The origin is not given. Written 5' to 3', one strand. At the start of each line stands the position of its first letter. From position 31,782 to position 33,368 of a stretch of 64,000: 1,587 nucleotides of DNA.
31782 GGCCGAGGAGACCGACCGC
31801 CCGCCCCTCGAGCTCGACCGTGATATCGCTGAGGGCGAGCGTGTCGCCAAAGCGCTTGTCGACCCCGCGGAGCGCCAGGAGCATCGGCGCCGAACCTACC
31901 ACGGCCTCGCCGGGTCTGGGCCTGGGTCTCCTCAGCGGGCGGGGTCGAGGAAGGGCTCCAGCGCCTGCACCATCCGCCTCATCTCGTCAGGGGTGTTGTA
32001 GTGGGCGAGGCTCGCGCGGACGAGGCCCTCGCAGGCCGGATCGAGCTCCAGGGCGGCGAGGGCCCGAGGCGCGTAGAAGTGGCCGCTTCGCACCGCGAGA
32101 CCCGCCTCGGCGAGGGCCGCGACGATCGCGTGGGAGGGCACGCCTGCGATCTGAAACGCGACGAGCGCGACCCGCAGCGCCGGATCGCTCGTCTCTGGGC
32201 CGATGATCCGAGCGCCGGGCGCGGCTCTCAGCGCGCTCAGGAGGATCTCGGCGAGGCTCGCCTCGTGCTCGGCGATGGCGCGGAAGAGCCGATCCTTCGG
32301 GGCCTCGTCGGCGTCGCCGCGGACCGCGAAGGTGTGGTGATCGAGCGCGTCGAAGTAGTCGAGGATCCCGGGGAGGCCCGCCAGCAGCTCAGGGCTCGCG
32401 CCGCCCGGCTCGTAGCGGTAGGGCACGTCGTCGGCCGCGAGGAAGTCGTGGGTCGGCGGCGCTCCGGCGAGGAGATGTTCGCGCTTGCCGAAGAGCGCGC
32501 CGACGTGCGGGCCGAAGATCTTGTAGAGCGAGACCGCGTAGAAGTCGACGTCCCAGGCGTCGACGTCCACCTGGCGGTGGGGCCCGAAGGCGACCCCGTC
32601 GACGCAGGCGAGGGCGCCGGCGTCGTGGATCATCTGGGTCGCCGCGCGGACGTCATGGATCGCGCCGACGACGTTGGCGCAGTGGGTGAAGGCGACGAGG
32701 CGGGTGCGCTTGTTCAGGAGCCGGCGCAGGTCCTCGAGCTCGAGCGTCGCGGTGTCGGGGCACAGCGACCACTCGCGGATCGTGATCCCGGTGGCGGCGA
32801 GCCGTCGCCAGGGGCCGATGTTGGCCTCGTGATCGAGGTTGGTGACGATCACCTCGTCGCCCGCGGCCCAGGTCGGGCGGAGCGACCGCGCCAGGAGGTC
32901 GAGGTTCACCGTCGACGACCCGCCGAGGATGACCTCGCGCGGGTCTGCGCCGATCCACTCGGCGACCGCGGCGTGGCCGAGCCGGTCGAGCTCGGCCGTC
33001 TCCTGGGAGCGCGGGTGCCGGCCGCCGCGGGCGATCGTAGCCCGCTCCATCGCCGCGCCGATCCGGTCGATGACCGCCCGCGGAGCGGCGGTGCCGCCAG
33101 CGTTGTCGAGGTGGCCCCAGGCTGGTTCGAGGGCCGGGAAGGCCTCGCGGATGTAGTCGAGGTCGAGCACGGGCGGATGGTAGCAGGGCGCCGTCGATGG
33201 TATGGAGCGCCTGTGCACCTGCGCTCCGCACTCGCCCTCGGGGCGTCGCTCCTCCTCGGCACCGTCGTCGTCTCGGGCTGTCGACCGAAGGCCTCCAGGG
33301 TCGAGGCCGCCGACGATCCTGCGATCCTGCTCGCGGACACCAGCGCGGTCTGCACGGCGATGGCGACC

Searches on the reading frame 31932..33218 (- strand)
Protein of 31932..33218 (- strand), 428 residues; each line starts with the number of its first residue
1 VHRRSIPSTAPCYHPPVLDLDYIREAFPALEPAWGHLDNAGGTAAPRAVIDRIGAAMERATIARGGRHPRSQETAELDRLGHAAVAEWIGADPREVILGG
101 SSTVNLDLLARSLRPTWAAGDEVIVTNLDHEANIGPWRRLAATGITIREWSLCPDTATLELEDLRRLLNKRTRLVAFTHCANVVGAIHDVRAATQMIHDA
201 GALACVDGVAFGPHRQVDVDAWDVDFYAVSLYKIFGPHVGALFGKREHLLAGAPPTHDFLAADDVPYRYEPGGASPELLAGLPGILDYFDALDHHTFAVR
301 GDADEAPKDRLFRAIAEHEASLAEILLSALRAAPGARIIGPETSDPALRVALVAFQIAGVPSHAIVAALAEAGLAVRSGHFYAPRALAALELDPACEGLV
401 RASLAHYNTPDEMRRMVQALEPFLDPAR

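Call 9: search_protein_families(library=pfam, proteins=[window:31932-33218:-], max_evalue=0.001)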
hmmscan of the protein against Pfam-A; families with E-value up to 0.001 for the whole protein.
window:31932-33218:- (428 aa): 2 families
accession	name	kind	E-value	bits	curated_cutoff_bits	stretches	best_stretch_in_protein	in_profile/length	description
PF00266.25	Aminotran_5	-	1.4e-59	202.4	21.5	2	37-251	3-220/371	Aminotransferase class-V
PF01053.26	Cys_Met_Meta_PP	-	0.00079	18.5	27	0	158-233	124-198/381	Cys/Met metabolism PLP-dependent enzyme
